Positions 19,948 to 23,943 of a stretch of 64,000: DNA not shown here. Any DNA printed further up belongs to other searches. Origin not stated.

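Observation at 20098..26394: Co-directional accessory block (orphan 591-aa gene, ParE toxin/antitoxin, nuclease-helicase) between the mtn salvage genes and earP-efp: candidate defence island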

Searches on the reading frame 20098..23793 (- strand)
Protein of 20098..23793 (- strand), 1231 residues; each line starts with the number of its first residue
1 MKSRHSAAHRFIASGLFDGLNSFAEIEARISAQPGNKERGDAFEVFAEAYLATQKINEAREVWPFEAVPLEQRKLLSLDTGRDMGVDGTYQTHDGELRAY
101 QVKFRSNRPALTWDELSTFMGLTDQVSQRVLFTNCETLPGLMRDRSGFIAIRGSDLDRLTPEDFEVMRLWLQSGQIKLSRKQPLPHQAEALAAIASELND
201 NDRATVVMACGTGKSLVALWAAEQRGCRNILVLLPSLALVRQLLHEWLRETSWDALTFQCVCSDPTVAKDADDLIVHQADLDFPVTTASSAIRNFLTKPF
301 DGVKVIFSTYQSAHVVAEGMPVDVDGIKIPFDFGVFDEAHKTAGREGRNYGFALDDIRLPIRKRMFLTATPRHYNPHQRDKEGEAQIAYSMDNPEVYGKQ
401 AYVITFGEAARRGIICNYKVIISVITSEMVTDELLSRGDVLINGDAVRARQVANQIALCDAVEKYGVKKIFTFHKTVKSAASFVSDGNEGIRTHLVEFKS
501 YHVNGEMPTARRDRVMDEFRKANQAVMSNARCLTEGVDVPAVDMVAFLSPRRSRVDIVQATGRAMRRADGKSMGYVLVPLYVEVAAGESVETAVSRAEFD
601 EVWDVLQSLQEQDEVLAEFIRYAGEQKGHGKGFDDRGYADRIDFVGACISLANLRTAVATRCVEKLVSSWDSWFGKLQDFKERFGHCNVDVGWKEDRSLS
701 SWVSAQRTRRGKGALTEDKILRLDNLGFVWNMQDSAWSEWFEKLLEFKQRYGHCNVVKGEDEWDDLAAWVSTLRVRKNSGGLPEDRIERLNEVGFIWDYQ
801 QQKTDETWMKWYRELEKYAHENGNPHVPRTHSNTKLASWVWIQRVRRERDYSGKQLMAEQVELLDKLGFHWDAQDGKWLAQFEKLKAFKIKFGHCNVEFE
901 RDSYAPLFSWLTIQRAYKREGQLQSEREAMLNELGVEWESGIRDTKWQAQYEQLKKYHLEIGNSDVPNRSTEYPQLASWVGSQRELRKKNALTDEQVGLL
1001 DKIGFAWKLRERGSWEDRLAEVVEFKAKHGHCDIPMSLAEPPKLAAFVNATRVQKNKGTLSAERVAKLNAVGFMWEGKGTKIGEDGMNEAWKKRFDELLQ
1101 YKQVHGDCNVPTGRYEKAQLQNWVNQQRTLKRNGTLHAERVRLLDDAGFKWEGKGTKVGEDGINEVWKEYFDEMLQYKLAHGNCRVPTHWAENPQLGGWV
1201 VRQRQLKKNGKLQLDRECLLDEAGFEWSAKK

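Call 4: search_protein_families(library=pfam, proteins=[window:20098-23793:-], max_evalue=0.01)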
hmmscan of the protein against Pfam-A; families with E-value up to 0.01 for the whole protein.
window:20098-23793:- (1231 aa): 5 families
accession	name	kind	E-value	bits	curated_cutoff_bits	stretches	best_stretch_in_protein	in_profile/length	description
PF03457.19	HA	-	3.8e-129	421.5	28.4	8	1089-1149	3-64/64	Helicase associated domain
PF00271.37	Helicase_C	-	7e-14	52.4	23.5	1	457-567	5-109/110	Helicase conserved C-terminal domain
PF04851.21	ResIII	-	3.6e-12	46.9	22.5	1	182-372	3-163/164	Type III restriction enzyme, res subunit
PF00270.35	DEAD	-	1.1e-09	38.7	26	1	185-372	2-161/167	DEAD/DEAH box helicase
PF13156.12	Mrr_cat_2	-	0.00093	19.5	22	1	57-131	8-80/127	Restriction endonuclease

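Call 5: search_protein_families(library=padloc, proteins=[window:20098-23793:-], max_evalue=0.01)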
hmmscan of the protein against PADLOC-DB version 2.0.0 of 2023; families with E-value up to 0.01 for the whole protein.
window:20098-23793:- (1231 aa): 15 families
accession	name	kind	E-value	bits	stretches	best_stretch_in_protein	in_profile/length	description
PDLC03597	REase_MTase_IIG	-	1.2e-88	296.1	1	34-616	17-643/1646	Type IIG restriction enzyme-methyltransferase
PDLC03051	REase_MTase_I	-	2.6e-52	175.3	2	36-426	30-433/1591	Type I restriction enzyme-methyltransferase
PDLC02707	PbeA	-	8e-22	75.6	2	497-576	547-626/672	PbeA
PDLC02704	PbeA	-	7.4e-15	52.5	1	505-599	569-665/682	PbeA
PDLC02706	PbeA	-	8.1e-14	49.1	2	509-576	601-668/722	PbeA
PDLC03659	mREase_IV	-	5.8e-07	25.8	1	438-577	433-563/945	Type IV methyl-directed restriction enzyme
PDLC01439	typeIV_DinG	-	7.6e-07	26.2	1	182-250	15-82/575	CAS-IV-A; associated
PDLC02705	PbeA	-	6e-06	22.7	1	505-577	558-630/691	PbeA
PDLC02864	DpdF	-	0.00011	19.2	0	496-572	259-331/610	DpdF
PDLC03658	mREase_IV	-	0.00029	16.7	1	499-573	477-551/953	Type IV methyl-directed restriction enzyme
PDLC02870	DpdF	-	0.00075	16.1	1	487-578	250-329/534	DpdF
PDLC01089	C3a193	-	0.00083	15.8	1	505-572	520-586/983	poss. alt. Cas3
PDLC02703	PbeA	-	0.0017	15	0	493-571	531-603/626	PbeA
PDLC02863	DpdF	-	0.0024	14.8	1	501-614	80-191/488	DpdF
PDLC01763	Cas3b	-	0.0038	14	0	187-258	250-324/762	-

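Call 6: search_protein_families(library=ncbifam, proteins=[window:20098-23793:-], max_evalue=0.01)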
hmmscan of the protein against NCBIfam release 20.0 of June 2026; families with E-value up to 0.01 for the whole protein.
window:20098-23793:- (1231 aa): 11 families
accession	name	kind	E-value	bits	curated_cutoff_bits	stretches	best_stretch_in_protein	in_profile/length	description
TIGR04095.1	dnd_restrict_1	equivalog_domain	1.3e-15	57.3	600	2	506-576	322-392/451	DNA phosphorothioation system restriction enzyme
NF053632.1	heli_RadD_YejH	equivalog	1.8e-11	43.1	720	1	468-577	241-352/573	DNA repair helicase RadD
NF003673.1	PRK05298.1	equivalog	6e-09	34.8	743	1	498-575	468-550/653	excinuclease ABC subunit UvrB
NF010337.0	PRK13766.1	equivalog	8e-09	34.2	610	1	503-572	404-473/781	Hef nuclease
TIGR00631.1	uvrb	equivalog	2.5e-08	32.7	750.1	1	499-575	469-550/658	excinuclease ABC subunit UvrB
NF045503.1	repair_heli_XPB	equivalog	1.2e-07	30.6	610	1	185-252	186-253/548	DNA repair helicase XPB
NF008521.0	PRK11448.1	equivalog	4.2e-05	21.8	729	0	532-569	765-802/1123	type I restriction-modification system endonuclease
NF010338.0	PRK13767.1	equivalog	0.0021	16.4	849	1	489-578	307-396/877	ATP-dependent helicase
TIGR03117.2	cas_csf4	equivalog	0.0024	16.1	400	1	184-251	130-200/800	type IV CRISPR-associated DEAD/DEAH-box helicase Csf4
NF046051.1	restrict_EcoAI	equivalog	0.0039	15.6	550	0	182-372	157-314/768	EcoAI/FtnUII family type I restriction enzme subunit R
NF053636.1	DDHlcsCsdAPsy1082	equivalog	0.0058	15.2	890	1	498-566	268-336/512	DEAD/DEAH box helicase CsdA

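Call 35: search_solved_structures(query=window:20098-23793:-, max_evalue=0.001, show_alignments=1)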
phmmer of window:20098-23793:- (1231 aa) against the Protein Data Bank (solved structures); distinct sequences matched with E-value up to 0.001: 13.
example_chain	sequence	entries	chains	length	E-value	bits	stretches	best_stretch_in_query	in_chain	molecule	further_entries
4xqk_A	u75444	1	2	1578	7.9e-55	189.2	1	36-617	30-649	LlaBIII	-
5ffj_A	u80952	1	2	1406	4.5e-50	173.5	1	188-617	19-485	Endonuclease and methylase LlaGI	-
6jde_B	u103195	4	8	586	2.6e-06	28.5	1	500-573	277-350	Putative DNA repair helicase RadD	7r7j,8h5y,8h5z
2kta_A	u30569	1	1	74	4.6e-06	27.7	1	1167-1229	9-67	Putative helicase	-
9ga3_E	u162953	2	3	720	7.5e-06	27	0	499-573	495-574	UvrABC system protein B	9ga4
1d2m_A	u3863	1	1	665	7.3e-05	23.7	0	494-575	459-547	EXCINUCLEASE ABC SUBUNIT B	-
1c4o_A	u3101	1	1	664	7.5e-05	23.7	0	494-575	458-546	DNA NUCLEOTIDE EXCISION REPAIR ENZYME UVRB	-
2d7d_A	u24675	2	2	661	0.00019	22.4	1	498-603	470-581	UvrABC system protein B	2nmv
3v4r_A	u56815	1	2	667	0.00019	22.3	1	498-603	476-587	UvrABC system protein B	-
1wp9_A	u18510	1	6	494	0.00027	21.9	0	479-571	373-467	ATP-dependent RNA helicase, putative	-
3peu_A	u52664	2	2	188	0.00035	21.5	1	503-546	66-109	ATP-dependent RNA helicase DBP5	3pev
3gfp_A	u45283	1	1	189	0.00044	21.2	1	503-546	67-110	DEAD box protein 5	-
2kbf_A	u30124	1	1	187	0.00044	21.1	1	503-546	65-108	ATP-dependent RNA helicase DBP5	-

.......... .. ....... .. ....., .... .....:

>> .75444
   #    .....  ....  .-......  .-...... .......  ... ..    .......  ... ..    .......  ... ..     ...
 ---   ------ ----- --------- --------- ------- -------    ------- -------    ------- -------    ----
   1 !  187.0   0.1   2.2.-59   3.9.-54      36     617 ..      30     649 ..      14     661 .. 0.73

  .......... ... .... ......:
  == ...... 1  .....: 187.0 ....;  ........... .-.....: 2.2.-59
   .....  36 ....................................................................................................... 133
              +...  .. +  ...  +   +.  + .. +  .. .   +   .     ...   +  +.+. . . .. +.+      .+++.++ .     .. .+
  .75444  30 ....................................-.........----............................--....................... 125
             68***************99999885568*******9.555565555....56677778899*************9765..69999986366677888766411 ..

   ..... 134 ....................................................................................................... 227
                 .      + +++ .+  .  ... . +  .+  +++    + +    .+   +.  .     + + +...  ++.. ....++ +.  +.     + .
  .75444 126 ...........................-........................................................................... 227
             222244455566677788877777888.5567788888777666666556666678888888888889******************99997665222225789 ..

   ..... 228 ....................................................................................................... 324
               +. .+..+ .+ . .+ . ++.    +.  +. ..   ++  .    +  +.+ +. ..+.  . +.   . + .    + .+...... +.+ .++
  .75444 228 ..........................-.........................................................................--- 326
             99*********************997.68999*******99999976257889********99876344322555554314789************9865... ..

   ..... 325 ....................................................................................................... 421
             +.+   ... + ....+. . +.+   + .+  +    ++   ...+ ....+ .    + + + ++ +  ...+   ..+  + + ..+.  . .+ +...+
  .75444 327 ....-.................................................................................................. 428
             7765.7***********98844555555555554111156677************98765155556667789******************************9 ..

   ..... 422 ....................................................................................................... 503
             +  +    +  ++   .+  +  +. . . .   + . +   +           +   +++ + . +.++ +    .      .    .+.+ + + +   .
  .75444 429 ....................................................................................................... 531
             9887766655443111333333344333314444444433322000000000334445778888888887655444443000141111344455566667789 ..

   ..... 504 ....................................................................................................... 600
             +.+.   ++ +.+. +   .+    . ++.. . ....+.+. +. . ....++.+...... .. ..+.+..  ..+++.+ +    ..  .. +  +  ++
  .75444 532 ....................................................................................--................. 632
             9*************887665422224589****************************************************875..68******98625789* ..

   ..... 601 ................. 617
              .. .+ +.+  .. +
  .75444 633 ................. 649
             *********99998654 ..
